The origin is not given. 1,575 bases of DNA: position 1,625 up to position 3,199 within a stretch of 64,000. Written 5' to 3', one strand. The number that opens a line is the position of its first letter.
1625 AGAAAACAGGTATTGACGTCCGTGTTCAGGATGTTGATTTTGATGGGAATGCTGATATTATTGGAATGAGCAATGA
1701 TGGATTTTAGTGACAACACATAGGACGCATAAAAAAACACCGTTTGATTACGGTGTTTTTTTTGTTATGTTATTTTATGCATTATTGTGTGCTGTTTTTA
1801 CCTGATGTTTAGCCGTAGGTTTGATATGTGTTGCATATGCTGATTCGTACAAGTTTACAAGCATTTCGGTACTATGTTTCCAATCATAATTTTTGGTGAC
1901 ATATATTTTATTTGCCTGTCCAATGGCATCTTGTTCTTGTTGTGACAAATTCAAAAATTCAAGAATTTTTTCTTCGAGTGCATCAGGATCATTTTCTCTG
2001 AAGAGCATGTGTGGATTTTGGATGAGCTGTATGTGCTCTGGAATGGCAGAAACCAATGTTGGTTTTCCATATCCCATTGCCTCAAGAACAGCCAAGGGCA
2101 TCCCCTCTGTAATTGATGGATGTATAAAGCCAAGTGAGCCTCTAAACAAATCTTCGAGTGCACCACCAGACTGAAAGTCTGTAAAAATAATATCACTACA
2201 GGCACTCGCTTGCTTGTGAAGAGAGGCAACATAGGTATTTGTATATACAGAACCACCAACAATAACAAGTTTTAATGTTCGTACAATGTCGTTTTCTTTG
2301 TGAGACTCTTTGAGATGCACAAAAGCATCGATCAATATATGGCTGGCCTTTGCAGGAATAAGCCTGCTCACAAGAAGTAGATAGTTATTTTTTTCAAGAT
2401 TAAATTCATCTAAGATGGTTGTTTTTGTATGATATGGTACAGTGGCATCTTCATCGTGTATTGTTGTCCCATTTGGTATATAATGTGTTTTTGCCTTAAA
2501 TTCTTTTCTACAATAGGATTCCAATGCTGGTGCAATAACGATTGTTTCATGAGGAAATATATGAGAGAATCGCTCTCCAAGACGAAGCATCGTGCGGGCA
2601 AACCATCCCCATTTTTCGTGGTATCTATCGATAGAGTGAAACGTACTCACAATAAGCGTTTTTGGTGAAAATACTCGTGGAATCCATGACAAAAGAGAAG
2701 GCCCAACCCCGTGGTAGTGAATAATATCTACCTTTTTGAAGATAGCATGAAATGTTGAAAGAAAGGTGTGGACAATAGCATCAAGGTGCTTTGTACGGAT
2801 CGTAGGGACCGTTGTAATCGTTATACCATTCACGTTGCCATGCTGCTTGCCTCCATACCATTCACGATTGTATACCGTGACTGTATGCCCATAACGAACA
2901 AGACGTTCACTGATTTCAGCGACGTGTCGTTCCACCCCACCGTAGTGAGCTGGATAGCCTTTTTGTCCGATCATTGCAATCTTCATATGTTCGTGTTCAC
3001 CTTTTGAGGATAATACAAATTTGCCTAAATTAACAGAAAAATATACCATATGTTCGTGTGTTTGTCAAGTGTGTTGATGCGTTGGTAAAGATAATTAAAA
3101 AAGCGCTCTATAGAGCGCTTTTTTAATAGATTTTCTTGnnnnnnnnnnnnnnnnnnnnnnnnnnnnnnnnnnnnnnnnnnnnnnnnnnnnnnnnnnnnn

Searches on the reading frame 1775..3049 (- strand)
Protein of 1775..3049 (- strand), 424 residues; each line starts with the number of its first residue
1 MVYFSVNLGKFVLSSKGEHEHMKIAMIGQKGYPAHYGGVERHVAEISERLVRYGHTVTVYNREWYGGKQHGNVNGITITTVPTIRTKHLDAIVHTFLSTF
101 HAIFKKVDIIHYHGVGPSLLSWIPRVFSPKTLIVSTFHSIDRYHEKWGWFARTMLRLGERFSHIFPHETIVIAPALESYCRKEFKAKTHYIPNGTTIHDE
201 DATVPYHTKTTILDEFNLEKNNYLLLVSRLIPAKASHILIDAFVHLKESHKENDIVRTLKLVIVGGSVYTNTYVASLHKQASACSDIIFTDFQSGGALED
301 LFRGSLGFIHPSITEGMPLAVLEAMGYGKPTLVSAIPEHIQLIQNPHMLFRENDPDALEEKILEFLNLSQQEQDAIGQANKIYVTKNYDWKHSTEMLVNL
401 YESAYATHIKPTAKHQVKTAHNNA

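Call 17: search_protein_families(library=pfam, proteins=[window:1775-3049:-], max_evalue=0.0001)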
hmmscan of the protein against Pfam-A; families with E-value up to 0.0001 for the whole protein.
window:1775-3049:- (424 aa): 5 families
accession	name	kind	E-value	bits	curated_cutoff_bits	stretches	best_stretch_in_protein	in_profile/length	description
PF00534.26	Glycos_transf_1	-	9.5e-24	84.3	26.4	1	216-379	9-169/172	Glycosyl transferases group 1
PF13692.12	Glyco_trans_1_4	-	4.2e-19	69.6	27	1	223-367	3-141/142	Glycosyl transferases group 1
PF13439.12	Glyco_transf_4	-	9.3e-18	65.3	28.5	1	36-195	1-166/170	Glycosyltransferase Family 4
PF13579.12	Glyco_trans_4_4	-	9.1e-11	42.8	29.7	1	37-194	1-158/158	Glycosyl transferase 4-like domain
PF20706.3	GT4-conflict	-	6e-06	25.9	26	1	196-335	173-312/385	Family 4 Glycosyltransferase in conflict systems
